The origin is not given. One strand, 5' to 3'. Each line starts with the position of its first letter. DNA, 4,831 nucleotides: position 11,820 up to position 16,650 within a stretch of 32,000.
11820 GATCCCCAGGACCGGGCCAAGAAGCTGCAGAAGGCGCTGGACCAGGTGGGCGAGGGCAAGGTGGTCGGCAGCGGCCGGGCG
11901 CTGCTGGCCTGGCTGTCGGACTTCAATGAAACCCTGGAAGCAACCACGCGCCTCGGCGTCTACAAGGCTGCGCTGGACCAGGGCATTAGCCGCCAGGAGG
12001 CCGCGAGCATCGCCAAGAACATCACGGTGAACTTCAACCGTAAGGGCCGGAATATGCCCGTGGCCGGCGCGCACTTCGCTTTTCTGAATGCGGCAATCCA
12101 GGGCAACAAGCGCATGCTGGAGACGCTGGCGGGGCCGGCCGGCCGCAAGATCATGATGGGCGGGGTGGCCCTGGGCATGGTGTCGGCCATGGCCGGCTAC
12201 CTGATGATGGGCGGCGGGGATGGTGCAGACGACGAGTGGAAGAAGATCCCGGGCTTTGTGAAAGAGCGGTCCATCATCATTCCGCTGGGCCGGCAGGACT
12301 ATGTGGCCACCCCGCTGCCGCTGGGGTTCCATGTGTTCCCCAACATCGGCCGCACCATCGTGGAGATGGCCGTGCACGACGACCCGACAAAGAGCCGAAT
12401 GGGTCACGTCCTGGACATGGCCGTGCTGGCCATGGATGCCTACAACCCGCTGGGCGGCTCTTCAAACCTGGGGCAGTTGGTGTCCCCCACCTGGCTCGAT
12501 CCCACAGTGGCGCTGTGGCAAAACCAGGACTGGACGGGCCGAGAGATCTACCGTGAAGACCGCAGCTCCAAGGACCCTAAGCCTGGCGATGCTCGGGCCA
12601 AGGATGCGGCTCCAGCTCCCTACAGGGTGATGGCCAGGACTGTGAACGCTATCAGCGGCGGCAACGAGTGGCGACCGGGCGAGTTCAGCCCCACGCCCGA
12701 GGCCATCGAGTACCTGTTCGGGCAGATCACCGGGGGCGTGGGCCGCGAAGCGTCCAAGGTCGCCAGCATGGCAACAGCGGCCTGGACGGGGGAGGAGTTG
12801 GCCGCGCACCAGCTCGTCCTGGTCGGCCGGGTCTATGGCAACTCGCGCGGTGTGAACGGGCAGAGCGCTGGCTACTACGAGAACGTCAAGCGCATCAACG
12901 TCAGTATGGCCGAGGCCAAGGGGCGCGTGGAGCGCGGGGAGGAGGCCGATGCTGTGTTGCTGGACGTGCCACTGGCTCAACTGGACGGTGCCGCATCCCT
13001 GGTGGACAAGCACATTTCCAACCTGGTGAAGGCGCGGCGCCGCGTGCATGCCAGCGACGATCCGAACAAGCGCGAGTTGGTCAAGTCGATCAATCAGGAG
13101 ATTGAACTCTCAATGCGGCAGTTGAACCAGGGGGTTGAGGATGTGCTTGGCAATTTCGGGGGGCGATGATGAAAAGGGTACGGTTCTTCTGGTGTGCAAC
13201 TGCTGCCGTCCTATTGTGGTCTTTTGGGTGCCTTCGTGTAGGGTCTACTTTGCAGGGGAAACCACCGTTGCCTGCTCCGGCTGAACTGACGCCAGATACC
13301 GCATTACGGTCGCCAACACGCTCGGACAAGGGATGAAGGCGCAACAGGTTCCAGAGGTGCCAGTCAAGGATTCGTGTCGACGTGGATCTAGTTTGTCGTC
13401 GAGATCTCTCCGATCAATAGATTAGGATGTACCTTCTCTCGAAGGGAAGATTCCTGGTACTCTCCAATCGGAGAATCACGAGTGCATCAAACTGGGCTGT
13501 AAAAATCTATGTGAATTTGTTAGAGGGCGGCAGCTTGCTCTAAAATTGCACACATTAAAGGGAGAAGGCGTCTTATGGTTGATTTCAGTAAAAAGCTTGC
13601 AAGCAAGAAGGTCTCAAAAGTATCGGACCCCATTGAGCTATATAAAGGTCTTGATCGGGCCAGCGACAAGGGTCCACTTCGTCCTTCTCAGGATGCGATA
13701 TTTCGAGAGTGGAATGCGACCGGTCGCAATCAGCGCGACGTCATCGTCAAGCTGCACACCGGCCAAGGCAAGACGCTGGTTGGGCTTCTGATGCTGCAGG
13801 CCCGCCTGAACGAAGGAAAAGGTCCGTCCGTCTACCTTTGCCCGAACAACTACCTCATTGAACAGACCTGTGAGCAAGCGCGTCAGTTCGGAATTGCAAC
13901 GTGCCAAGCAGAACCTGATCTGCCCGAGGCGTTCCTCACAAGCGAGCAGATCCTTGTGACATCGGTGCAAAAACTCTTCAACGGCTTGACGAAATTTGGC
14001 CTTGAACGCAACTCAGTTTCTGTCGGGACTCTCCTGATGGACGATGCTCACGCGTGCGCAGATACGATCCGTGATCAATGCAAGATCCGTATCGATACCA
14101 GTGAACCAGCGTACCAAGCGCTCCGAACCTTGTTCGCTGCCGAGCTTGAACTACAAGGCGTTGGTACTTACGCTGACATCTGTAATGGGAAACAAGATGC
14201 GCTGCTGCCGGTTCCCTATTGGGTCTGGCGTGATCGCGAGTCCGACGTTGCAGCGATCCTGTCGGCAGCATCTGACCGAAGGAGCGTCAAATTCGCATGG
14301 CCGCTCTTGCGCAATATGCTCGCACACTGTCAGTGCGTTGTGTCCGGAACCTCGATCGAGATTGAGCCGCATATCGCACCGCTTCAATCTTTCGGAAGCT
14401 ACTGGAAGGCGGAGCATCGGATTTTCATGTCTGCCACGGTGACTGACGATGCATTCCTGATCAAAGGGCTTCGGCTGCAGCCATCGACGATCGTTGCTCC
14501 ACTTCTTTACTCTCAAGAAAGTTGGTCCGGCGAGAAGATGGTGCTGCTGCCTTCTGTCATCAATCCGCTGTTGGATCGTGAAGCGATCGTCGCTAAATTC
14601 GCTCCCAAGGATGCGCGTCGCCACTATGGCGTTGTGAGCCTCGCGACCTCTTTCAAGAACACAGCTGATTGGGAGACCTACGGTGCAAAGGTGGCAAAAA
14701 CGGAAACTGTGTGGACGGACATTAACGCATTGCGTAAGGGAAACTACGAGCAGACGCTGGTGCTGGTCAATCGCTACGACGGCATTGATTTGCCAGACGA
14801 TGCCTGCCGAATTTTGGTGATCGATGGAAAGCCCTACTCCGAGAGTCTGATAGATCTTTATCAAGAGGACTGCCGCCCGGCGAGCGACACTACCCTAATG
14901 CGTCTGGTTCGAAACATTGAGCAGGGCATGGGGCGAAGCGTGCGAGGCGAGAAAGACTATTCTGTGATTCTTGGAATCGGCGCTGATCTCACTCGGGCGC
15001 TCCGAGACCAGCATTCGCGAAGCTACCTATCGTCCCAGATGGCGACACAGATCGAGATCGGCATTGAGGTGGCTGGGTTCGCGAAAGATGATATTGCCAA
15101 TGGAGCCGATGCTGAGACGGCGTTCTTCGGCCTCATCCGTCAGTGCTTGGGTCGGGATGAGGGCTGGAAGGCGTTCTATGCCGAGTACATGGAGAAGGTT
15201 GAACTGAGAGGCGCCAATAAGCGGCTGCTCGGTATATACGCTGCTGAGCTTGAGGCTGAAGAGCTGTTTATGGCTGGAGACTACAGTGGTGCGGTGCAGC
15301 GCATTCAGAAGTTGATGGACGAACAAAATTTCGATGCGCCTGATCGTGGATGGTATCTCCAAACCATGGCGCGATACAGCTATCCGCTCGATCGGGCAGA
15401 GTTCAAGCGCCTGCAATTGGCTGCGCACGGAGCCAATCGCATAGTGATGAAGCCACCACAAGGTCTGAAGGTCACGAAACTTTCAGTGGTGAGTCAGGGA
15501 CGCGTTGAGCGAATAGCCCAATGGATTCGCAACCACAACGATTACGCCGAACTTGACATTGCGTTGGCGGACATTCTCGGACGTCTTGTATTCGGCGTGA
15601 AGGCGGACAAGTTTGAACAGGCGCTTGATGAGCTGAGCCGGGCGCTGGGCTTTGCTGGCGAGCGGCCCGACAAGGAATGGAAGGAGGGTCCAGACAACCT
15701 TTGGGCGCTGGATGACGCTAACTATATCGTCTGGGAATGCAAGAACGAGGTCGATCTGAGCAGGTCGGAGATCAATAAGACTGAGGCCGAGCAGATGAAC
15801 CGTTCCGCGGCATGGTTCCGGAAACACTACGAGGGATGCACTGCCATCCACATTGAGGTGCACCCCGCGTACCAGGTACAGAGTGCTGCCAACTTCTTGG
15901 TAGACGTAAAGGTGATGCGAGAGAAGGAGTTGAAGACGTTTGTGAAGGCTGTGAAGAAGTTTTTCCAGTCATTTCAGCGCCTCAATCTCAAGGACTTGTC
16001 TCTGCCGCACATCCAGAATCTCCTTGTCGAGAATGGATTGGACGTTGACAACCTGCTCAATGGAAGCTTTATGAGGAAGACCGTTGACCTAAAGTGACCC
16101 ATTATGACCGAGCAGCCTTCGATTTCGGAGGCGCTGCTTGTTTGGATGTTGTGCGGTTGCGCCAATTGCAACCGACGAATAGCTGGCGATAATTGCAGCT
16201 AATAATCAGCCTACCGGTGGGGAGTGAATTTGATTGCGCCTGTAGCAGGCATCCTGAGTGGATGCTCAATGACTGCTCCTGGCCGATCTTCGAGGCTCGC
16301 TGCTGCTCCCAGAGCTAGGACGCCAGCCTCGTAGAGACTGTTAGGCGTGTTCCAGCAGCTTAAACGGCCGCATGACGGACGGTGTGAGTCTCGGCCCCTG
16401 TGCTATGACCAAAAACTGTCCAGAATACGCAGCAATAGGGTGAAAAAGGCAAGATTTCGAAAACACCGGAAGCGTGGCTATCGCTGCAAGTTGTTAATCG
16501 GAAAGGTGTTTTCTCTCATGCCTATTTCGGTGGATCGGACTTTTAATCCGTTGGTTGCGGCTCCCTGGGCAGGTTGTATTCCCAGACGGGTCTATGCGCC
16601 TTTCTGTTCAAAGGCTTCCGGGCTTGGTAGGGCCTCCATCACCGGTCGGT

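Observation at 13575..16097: Stand-alone SF2 helicase fused to a PD-(D/E)xK nuclease at the mobile-element boundary: candidate Hna-like defence gene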

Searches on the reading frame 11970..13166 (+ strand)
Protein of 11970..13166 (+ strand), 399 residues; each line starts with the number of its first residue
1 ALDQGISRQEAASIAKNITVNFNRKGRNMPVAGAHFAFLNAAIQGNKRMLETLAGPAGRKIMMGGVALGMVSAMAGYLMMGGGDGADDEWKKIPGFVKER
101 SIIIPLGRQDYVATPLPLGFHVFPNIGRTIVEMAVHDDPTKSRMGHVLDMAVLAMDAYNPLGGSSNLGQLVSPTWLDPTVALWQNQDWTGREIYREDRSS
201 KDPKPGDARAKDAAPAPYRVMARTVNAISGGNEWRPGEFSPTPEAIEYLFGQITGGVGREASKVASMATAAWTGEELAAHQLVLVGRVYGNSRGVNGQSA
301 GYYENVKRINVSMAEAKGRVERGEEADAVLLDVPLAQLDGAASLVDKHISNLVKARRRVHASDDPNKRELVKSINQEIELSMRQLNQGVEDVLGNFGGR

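Call 74: find_related_loci(query=window:11970-13166:+, collection=viral_contigs, flank=7000)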
Query window:11970-13166:+ (399 aa) in viral_contigs; peptide patterns used: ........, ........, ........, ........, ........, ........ (x = any residue, [..] = any of these).
176 stretches matched a pattern; 160 encode a relative of the query (tblastn E <= 1e-3); the best 80 are kept; 80 distinct loci.
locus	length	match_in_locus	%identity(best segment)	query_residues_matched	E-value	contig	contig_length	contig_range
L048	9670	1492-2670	95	1-393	0e+0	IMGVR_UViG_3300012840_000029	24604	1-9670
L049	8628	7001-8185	77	1-395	0e+0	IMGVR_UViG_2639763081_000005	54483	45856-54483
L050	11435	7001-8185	77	1-395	0e+0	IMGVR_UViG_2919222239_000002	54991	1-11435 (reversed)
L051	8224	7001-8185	77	1-395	0e+0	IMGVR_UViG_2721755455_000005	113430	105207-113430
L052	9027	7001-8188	76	1-396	0e+0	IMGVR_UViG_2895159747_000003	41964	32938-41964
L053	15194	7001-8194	69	1-399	0e+0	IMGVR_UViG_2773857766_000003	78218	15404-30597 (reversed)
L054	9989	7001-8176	70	1-393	0e+0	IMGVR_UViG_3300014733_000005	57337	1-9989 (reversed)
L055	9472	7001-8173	70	1-392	0e+0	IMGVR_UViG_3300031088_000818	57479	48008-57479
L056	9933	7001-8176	69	1-393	0e+0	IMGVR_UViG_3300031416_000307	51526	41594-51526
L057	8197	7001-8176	68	1-393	0e+0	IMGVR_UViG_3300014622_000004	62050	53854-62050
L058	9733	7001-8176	64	1-393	2e-170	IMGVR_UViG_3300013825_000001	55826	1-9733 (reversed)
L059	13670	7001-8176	61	1-393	4e-165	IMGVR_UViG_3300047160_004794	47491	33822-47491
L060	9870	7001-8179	63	1-393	6e-164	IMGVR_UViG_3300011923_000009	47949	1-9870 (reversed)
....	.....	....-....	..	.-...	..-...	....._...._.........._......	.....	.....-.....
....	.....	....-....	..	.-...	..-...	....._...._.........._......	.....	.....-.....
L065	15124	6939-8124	89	1-394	0e+0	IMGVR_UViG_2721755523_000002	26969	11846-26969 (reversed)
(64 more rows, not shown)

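Call 81: search_protein_families(library=padloc, proteins=[L065:8318-11143:+, L048:3788-4825:-, L048:5590-6405:-, L048:6312-7118:-, L048:7742-8794:-, L065:11798-12772:+], max_evalue=0.001)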
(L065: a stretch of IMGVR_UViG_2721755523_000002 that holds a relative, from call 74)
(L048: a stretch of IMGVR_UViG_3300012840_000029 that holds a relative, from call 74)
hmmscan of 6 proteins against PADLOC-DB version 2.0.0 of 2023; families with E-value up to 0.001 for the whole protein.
L065:8318-11143:+ (942 aa): 2 families
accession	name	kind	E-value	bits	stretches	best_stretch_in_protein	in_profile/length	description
PDLC00736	Effector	-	7.1e-28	95.8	1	15-312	4-291/561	Endonuclease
PDLC05051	PDC-S60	-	5.2e-26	89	1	16-276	3-267/1027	-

L048:3788-4825:- (345 aa): 0 families

L048:5590-6405:- (271 aa): 0 families

L048:6312-7118:- (268 aa): 0 families

L048:7742-8794:- (350 aa): 1 family
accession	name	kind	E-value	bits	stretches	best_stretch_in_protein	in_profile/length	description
PDLC05067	PDC-S69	-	1.8e-05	22.6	1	255-312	88-143/289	-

L065:11798-12772:+ (325 aa): 0 families

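Call 82: search_protein_families(library=pfam, proteins=[L065:8318-11143:+, L048:3788-4825:-, L048:5590-6405:-, L048:6312-7118:-, L048:7742-8794:-, L065:11798-12772:+], max_evalue=0.001)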
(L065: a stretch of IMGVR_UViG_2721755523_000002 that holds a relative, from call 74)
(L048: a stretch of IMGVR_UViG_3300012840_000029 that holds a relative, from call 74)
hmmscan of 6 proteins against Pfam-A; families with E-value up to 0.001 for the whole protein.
L065:8318-11143:+ (942 aa): 2 families
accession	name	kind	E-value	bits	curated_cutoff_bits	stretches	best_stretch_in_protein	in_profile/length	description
PF25199.1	nSTAND_NTPase5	-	4.7e-29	101.5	34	1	381-523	2-143/145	Novel STAND NTPase 5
PF00149.33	Metallophos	-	1.7e-12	48.6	21.5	1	17-251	4-190/191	Calcineurin-like phosphoesterase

L048:3788-4825:- (345 aa): 3 families
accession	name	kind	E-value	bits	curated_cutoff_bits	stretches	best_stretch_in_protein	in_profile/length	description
PF00589.27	Phage_integrase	-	1.7e-13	51.1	27.1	1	171-310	6-138/172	Phage integrase family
PF22022.2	Phage_int_M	-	0.0001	22.9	27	1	74-158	12-95/96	Phage integrase central domain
PF09003.16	Arm-DNA-bind_1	-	0.0005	20.5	22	0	1-56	1-57/74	Bacteriophage lambda integrase, Arm DNA-binding domain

L048:5590-6405:- (271 aa): 0 families

L048:6312-7118:- (268 aa): 0 families

L048:7742-8794:- (350 aa): 1 family
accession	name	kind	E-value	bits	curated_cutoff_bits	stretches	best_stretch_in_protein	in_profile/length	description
PF08346.17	AntA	-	6.1e-24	84.9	27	1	72-140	3-68/68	AntA/AntB antirepressor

L065:11798-12772:+ (325 aa): 1 family
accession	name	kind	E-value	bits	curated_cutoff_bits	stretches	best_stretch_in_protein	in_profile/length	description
PF00589.27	Phage_integrase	-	5.7e-23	82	27.1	1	161-322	3-169/172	Phage integrase family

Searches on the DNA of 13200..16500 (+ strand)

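Call 23: search_dna_similar(query=window:13200-16500:+, collection=plasmids, mode=distant, max_rows=15)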
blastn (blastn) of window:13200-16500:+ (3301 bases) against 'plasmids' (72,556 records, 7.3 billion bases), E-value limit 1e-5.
Records with a match: 10; places in all: 10; records where one place covers at least 80% of the query: 0.
Best place of each record, by identity: 60-80% 10.
By first word of the organism name: Sinorhizobium 5; Rhizobium 3; Pseudomonas 2.
By predicted mobility (MOB-suite, as given by PLSDB): conjugative 5; non-mobilizable 5.
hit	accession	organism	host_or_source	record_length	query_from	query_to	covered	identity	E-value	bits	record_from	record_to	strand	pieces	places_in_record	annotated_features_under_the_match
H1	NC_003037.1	Sinorhizobium meliloti 1021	-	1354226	533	2630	64%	63.6%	2e-66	263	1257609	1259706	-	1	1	none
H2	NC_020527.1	Sinorhizobium meliloti 2011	-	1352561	533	2630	64%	63.6%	2e-66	263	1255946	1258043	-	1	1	none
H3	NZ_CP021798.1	Sinorhizobium meliloti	Medicago sativa,Single Cell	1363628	533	2630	64%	63.6%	2e-66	263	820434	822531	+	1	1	none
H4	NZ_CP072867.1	Rhizobium sp. NLR16a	lentil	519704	533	2635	51%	66.2%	7e-72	432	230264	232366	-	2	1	DEAD/DEAH box helicase family protein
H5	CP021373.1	Rhizobium sp. ACO-34A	Agave americana L.,cell ...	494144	533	2606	50%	65.4%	9e-58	360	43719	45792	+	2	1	DEAD/DEAH box helicase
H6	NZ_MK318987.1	Rhizobium rhizogenes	-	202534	533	2002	45%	63.4%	4e-37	165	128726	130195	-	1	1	DEAD/DEAH box helicase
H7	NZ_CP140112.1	Pseudomonas aeruginosa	Homo sapiens,central venous ...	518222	525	2549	13%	71.3%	4e-12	223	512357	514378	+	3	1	DEAD/DEAH box helicase family protein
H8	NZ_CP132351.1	Pseudomonas sp. NY8896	Homo sapiens,urine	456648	525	2549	13%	71.3%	4e-12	223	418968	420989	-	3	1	DEAD/DEAH box helicase family protein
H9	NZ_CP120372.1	Sinorhizobium numidicum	Argyrolobium uniflorum,Cell culture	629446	2386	2507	4%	73.0%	7e-9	73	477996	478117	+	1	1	none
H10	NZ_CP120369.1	Sinorhizobium numidicum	Argyrolobium uniflorum,Cell culture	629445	2386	2507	4%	73.0%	7e-9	73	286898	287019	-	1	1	none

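Call 67: get_annotated_region(hit=H4, flank=8000)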
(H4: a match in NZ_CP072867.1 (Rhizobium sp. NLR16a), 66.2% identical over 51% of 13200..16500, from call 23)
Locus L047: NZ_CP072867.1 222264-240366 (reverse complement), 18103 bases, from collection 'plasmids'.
description: Rhizobium sp. NLR16a plasmid p2, complete sequence
organism: Rhizobium sp. NLR16a (NCBI taxid 2731112)
taxonomy: Bacteria; Pseudomonadota; Alphaproteobacteria; Hyphomicrobiales; Rhizobiaceae; Rhizobium; Rhizobium sp. NLR16a
host: -; source: lentil; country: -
typing (MOB-suite, as given by PLSDB): non-mobilizable
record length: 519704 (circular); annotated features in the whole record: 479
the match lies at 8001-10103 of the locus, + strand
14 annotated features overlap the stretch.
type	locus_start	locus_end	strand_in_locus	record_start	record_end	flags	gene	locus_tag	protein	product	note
CDS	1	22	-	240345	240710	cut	-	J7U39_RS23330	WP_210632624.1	VOC family protein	-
CDS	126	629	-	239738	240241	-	-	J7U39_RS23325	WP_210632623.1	SRPBCC family protein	-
CDS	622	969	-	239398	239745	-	-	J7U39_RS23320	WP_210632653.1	metalloregulator ArsR/SmtB family transcription factor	GO:0006355 - regulation of DNA-templated transcription [Evidence IEA]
CDS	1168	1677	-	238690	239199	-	-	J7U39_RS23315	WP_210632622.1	nucleoside kinase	-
CDS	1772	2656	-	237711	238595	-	-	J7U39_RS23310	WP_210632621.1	LysR family transcriptional regulator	-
CDS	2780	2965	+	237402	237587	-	-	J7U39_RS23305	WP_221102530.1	4-oxalocrotonate tautomerase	-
CDS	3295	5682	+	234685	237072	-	-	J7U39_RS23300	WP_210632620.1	AAA family ATPase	-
CDS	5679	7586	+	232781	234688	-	-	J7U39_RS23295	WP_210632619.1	UvrD-helicase domain-containing protein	-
CDS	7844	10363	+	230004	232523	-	-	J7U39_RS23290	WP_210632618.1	DEAD/DEAH box helicase family protein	-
CDS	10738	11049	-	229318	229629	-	-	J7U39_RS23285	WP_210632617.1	DUF982 domain-containing protein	-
CDS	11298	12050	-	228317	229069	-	-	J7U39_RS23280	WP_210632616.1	NYN domain-containing protein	-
CDS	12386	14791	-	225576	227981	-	-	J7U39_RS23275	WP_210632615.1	serine/threonine protein kinase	-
CDS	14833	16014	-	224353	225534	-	-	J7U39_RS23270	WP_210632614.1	serpin family protein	-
CDS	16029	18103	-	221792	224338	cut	-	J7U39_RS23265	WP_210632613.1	trypsin-like serine protease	GO:0006508 - proteolysis [Evidence IEA]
